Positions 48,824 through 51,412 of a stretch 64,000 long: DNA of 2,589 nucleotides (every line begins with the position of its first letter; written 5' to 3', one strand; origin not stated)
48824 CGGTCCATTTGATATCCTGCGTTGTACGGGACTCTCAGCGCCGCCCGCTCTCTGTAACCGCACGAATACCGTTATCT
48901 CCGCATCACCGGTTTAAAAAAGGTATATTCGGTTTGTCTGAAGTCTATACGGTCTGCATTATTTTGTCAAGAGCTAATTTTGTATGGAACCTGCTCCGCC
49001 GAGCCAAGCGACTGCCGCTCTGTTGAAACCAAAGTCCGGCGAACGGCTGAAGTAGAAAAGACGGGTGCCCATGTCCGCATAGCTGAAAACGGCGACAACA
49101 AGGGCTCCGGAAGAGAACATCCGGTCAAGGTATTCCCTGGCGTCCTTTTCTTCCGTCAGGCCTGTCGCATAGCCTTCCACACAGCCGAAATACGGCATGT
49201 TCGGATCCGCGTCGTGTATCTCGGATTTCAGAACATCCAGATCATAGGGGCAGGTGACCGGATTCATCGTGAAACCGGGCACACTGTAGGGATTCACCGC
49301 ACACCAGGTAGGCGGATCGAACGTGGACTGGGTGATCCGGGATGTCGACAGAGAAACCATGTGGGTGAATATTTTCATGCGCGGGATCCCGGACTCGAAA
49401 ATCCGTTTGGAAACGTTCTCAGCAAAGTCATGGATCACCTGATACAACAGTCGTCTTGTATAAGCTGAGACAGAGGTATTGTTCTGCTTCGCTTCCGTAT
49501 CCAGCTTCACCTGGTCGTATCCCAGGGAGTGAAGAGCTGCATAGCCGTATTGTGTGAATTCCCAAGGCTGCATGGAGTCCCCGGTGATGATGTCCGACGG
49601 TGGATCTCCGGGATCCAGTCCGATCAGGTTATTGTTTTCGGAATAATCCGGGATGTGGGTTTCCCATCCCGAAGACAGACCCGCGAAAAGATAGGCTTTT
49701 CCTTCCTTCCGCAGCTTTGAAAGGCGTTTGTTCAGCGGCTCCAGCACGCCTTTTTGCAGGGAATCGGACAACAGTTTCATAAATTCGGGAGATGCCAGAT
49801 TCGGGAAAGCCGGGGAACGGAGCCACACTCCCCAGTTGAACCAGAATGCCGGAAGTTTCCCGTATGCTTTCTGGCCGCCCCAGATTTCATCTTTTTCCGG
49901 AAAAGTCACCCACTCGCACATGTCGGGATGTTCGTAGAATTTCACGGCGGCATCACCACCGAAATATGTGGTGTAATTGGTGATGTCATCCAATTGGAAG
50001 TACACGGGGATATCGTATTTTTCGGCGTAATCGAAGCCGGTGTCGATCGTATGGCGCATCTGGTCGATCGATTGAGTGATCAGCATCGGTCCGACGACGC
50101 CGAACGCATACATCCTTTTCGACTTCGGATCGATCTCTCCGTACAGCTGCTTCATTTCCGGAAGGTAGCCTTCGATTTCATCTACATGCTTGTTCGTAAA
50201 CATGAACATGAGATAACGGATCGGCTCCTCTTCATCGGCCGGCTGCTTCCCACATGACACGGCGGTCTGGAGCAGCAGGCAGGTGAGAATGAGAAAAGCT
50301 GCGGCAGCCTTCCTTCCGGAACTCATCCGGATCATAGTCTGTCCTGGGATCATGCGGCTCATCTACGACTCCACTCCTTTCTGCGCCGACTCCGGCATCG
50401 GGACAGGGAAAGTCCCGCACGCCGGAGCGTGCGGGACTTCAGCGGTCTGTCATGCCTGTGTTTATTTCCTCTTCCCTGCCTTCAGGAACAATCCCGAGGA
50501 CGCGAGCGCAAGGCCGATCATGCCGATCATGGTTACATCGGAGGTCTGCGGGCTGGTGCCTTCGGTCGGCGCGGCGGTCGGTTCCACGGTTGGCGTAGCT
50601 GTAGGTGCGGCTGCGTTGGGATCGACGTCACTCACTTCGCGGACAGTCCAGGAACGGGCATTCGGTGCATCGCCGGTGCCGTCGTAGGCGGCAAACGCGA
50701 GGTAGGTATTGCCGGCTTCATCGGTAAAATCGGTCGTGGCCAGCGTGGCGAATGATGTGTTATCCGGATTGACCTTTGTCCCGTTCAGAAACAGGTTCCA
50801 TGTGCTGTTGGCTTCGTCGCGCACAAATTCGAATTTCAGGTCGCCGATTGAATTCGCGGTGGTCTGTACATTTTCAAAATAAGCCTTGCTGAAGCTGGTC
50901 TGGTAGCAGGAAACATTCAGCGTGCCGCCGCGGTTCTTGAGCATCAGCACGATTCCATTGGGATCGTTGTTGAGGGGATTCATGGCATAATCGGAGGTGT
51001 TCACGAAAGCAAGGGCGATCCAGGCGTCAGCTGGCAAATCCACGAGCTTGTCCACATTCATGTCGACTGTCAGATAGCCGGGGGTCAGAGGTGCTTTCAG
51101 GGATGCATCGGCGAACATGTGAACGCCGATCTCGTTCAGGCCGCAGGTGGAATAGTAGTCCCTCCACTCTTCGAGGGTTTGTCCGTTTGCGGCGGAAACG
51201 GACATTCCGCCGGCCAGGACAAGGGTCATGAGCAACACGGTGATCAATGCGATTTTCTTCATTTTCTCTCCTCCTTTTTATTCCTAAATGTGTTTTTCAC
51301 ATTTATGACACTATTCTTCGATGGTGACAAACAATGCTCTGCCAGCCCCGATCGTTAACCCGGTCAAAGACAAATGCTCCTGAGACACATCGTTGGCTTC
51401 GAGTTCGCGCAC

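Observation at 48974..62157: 13-kb lower-GC accessory island encoding an unassigned extracellular glycan-capture/import system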

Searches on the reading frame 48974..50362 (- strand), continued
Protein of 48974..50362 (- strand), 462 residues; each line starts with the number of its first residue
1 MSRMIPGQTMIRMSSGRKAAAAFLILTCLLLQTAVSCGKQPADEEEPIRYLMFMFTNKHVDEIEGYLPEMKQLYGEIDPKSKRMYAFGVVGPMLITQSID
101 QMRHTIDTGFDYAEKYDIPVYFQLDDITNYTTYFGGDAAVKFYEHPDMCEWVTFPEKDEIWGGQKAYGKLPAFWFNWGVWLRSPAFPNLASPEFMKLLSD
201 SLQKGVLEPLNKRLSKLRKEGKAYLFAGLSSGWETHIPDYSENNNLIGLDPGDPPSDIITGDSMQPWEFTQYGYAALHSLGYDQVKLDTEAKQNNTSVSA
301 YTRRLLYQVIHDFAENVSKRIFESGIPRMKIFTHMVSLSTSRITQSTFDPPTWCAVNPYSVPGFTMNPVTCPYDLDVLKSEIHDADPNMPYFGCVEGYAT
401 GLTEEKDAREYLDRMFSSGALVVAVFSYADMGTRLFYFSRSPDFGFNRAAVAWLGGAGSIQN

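Call 78: search_protein_families(library=pfam, max_evalue=0.0001, proteins=[L019:14862-17267:+, L018:17295-20735:+, L020:15282-18923:+, L011:13505-14335:+, L009:14450-15790:+, L011:17634-19739:+, L030:16453-18079:+, L010:689-3382:+, L021:15659-17404:+, L004:1365-4307:+])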
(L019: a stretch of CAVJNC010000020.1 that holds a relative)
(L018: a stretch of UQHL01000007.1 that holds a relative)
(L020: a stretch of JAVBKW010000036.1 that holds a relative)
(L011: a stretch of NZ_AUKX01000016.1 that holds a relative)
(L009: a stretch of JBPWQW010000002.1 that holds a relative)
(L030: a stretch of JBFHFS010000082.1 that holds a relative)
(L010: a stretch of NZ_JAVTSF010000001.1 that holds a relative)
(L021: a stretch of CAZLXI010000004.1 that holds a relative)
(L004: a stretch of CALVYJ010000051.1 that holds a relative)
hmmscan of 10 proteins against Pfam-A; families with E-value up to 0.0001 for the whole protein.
L019:14862-17267:+ (801 aa): 0 families

L018:17295-20735:+ (1146 aa): 0 families

L020:15282-18923:+ (1213 aa): 1 family
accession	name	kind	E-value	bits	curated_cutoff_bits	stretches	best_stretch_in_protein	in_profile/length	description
PF13620.12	CarboxypepD_reg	-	6.2e-15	55.8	32.3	1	612-671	5-70/82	Carboxypeptidase regulatory-like domain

L011:13505-14335:+ (276 aa): 1 family
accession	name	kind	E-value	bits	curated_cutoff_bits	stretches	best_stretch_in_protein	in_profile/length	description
PF02585.22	PIG-L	-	3.1e-26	92.8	28.2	1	38-167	1-128/129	GlcNAc-PI de-N-acetylase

L009:14450-15790:+ (446 aa): 0 families

L011:17634-19739:+ (701 aa): 5 families
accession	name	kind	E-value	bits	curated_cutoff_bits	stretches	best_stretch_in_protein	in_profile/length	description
PF13561.12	adh_short_C2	-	5.5e-44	150.9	27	1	451-695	1-235/236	Enoyl-(Acyl carrier protein) reductase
PF00106.31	adh_short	-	3e-42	144.7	26.6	1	445-625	1-182/195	short chain dehydrogenase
PF00596.27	Aldolase_II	-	1.1e-14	55.1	22.2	1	41-229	12-180/183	Class II Aldolase and Adducin N-terminal domain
PF08659.16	KR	-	4.3e-12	46.8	22.6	1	447-605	3-162/180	KR domain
PF01370.27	Epimerase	-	3.2e-05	23.9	20.9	0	447-541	1-85/240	NAD dependent epimerase/dehydratase family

L030:16453-18079:+ (542 aa): 2 families
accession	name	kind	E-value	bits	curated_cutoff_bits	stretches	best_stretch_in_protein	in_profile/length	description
PF00884.28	Sulfatase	-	4.3e-52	177.7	25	1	50-371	1-301/301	Sulfatase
PF16347.10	SGSH_C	-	5.7e-11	43.2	29.3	1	324-468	8-147/154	N-sulphoglucosamine sulphohydrolase, C-terminal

L010:689-3382:+ (897 aa): 5 families
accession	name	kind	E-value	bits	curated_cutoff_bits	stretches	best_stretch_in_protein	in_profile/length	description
PF17389.8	Bac_rhamnosid6H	-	6.1e-132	440.5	24.5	1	453-797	3-339/339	Bacterial alpha-L-rhamnosidase 6 hairpin glycosidase domain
PF08531.16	Bac_rhamnosid_N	-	8.3e-61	205.2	25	1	168-337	2-171/172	Alpha-L-rhamnosidase N-terminal domain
PF05592.18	Bac_rhamnosid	-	3.1e-34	117.4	22.2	1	347-446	2-101/102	Bacterial alpha-L-rhamnosidase concanavalin-like domain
PF25788.1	Ig_Rha78A_N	-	2.2e-31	108.7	27.4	1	28-135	1-103/105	Rha78A-like, N-terminal immunoglobulin domain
PF17390.7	Bac_rhamnosid_C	-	3.6e-21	75.2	22.1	1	799-866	1-66/78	Bacterial alpha-L-rhamnosidase C-terminal domain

L021:15659-17404:+ (581 aa): 0 families

L004:1365-4307:+ (980 aa): 2 families
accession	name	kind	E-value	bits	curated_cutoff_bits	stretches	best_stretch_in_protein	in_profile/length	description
PF09989.15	DUF2229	-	5.2e-71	239.2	29.4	1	662-878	1-218/218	CoA enzyme activase uncharacterised domain (DUF2229)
PF01869.26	BcrAD_BadFG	-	2e-65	221.5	31.5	2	318-572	1-271/271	BadF/BadG/BcrA/BcrD ATPase family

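Call 91: fold_search(model_id=the predicted structure, library=pdb)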
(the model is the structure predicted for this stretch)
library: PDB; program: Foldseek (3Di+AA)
matches with E <= 10: 1201; with E <= 0.001: 12
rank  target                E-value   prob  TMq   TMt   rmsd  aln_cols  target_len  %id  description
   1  7upv                  1.9e-05  1.00  0.44  0.46   8.6       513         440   10  Structure of maize BZR1-type beta-amylase provides new insights into its noncatalytic adaptation (released 2022-08-17)
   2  8z48_C                4.2e-05  1.00  0.49  0.45   7.1       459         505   10  Beta-galactosidase from Bacteroides xylanisolvens (complex with methyl beta-galactopyranose) (released 2025-01-01)
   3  8z43_A                8.3e-05  1.00  0.48  0.42   7.0       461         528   10  Beta-galactosidase from Bacteroides xylanisolvens (E350G, ligand-free) (released 2025-01-01)
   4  8z48_A                8.3e-05  1.00  0.46  0.42   7.6       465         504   10  Beta-galactosidase from Bacteroides xylanisolvens (complex with methyl beta-galactopyranose) (released 2025-01-01)
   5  8faa_A                9.3e-05  1.00  0.44  0.41   7.9       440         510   12  Crystal structure of Xanthomonas campestris GH35 beta-galactosidase (released 2023-11-29)
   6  8z47                  1.0e-04  1.00  0.47  0.43   7.3       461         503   10  Beta-galactosidase from Bacteroides xylanisolvens (ligand-free) (released 2025-01-01)
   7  5xb7_C                4.8e-04  1.00  0.44  0.32   8.6       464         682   10  GH42 alpha-L-arabinopyranosidase from Bifidobacterium animalis subsp. lactis Bl-04 (released 2017-11-01)
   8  5jaw_B                6.4e-04  1.00  0.46  0.41   8.6       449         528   10  Structure of a beta galactosidase with inhibitor (released 2017-05-10)
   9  5xb7_B                6.4e-04  1.00  0.44  0.31  10.3       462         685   10  GH42 alpha-L-arabinopyranosidase from Bifidobacterium animalis subsp. lactis Bl-04 (released 2017-11-01)
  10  5jaw_E                8.0e-04  1.00  0.47  0.41   9.1       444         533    9  Structure of a beta galactosidase with inhibitor (released 2017-05-10)
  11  8pej_B                8.5e-04  1.00  0.41  0.36   8.9       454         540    9  CjGH35 with a Galactosidase Activity-Based Probe (released 2023-10-04)
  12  8pej_C                9.5e-04  1.00  0.47  0.41   8.5       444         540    9  CjGH35 with a Galactosidase Activity-Based Probe (released 2023-10-04)
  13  8iu8                  1.0e-03  0.99  0.36  0.32   9.0       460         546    8  Crystal structure of GH66 endodextranase from Flavobacterium johnsoniae (released 2023-06-14)
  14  4iot_A                1.1e-03  0.98  0.26  0.42  12.3       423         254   10  High-resolution Structure of Triosephosphate isomerase from E. coli (released 2013-01-23)
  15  5uhk_C                1.1e-03  0.99  0.31  0.44  10.7       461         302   10  Crystal structure of the core catalytic domain of Human O-GlcNAcase (released 2017-03-29)
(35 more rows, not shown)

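Call 97: search_protein_families(library=padloc, max_evalue=0.001, proteins=[window:48974-50362:-])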
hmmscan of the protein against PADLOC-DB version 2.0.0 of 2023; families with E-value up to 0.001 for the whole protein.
window:48974-50362:- (462 aa): 0 families

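Call 98: find_encoding_contigs(protein=P0013, flank=10000, max_places=2)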
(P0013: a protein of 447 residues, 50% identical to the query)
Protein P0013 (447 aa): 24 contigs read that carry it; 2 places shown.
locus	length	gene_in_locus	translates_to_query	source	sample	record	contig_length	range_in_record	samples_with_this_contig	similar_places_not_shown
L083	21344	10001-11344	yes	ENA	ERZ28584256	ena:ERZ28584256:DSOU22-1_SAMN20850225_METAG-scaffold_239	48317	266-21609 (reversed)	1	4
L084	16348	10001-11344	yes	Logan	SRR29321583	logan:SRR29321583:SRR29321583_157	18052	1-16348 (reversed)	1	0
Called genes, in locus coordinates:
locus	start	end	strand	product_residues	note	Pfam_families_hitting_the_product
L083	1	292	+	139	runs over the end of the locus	PF02369:Big_1 (weak)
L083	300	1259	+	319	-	PF00528:BPD_transp_1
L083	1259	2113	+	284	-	PF00528:BPD_transp_1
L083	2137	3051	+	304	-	PF01156:IU_nuc_hydro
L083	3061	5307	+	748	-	PF17132:Glyco_hydro_106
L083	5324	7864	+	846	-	PF16403:Bact_surface_Ig-like (faint)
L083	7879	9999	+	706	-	PF17389:Bac_rhamnosid6H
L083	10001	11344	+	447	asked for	-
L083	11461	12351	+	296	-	PF00294:PfkB, PF08543:Phos_pyr_kin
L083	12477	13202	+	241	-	PF25084:LbH_EIF2B, PF25087:GMPPB_C, PF00132:Hexapep (weak), PF24894:Hexapep_GlmU (weak), PF25087:GMPPB_C, PF00132:Hexapep, PF14602:Hexapep_2 (weak)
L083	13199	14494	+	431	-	PF02878:PGM_PMM_I, PF02879:PGM_PMM_II, PF02880:PGM_PMM_III, PF00408:PGM_PMM_IV (weak)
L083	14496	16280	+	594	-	PF13522:GATase_6, PF13537:GATase_7, PF01380:SIS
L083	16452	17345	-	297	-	PF12838:Fer4_7 (faint), PF13237:Fer4_10 (weak), PF00037:Fer4 (weak), PF12837:Fer4_6 (faint), PF13187:Fer4_9 (faint), PF13484:Fer4_16 (faint)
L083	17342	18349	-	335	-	PF01073:3Beta_HSD, PF01370:Epimerase, PF02719:Polysacc_synt_2 (weak), PF04321:RmlD_sub_bind, PF13460:NAD_binding_10, PF16363:GDP_Man_Dehyd, PF07993:NAD_binding_4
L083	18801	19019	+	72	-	-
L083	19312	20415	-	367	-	-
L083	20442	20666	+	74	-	-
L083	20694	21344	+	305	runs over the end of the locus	?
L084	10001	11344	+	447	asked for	-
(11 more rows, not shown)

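Call 99: find_encoding_contigs(protein=P0009, flank=10000, max_places=2)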
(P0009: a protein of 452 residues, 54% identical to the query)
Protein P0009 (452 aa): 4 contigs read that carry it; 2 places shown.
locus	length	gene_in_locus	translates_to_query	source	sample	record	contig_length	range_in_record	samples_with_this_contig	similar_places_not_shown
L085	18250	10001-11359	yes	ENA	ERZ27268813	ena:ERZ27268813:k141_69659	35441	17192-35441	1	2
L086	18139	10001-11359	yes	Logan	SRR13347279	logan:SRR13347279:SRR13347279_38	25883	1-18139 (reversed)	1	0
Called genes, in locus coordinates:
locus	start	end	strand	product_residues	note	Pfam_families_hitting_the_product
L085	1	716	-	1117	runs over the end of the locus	-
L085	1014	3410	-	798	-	PF03477:ATP-cone, PF17975:RNR_Alpha, PF21995:RNR-II_ins_dom (weak), PF02867:Ribonuc_red_lgC (faint)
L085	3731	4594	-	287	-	PF00165:HTH_AraC, PF12833:HTH_18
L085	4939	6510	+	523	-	PF01547:SBP_bac_1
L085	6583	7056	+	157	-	PF02369:Big_1 (weak)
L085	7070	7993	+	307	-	PF00528:BPD_transp_1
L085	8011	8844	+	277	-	PF00528:BPD_transp_1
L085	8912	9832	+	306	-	PF01156:IU_nuc_hydro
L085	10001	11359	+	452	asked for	-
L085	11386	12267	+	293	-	PF00294:PfkB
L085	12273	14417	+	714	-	PF05592:Bac_rhamnosid (weak), PF17389:Bac_rhamnosid6H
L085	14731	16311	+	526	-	PF02368:Big_2 (weak), PF01696:Adeno_E1B_55K (faint)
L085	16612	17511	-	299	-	PF00583:Acetyltransf_1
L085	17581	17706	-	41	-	-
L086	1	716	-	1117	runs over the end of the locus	-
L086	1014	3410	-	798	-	PF03477:ATP-cone, PF17975:RNR_Alpha, PF21995:RNR-II_ins_dom (weak), PF02867:Ribonuc_red_lgC (faint)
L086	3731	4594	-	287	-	PF00165:HTH_AraC, PF12833:HTH_18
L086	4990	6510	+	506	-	PF01547:SBP_bac_1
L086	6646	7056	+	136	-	PF02369:Big_1 (weak)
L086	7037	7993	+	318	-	PF00528:BPD_transp_1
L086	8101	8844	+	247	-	PF00528:BPD_transp_1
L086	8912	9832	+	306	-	PF01156:IU_nuc_hydro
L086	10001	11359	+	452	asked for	-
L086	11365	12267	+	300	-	PF00294:PfkB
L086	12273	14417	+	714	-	PF05592:Bac_rhamnosid (weak), PF17389:Bac_rhamnosid6H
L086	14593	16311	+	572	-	PF02368:Big_2 (weak), PF21764:Invasin_D4 (faint), PF01696:Adeno_E1B_55K (faint)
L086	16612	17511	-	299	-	PF00583:Acetyltransf_1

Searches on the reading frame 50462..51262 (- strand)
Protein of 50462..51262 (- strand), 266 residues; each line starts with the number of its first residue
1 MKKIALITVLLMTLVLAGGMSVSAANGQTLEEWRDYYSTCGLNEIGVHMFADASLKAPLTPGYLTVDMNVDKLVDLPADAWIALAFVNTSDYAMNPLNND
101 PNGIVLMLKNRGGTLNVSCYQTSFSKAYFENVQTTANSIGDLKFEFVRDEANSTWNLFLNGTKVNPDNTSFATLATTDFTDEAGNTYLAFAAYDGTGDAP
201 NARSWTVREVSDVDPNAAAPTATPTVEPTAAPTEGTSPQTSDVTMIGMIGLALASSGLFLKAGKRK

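Call 4: search_protein_families(library=pfam, max_evalue=0.01, proteins=[window:50462-51262:-])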
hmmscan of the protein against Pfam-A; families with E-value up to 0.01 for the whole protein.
window:50462-51262:- (266 aa): 0 families

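Call 5: search_protein_families(library=ncbifam, max_evalue=0.01, proteins=[window:50462-51262:-])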
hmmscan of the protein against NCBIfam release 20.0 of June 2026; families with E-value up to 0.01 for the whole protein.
window:50462-51262:- (266 aa): 1 family
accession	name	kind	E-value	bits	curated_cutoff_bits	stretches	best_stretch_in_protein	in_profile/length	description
NF053819.1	EF0750_LPXTG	subfamily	0.0013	19.2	47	0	215-266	50-104/105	EF2685/EF0750 family sortase-dependent surface protein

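Call 97: search_protein_families(library=padloc, max_evalue=0.001, proteins=[window:50462-51262:-])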
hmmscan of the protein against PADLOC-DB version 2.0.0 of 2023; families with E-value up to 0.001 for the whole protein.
window:50462-51262:- (266 aa): 0 families
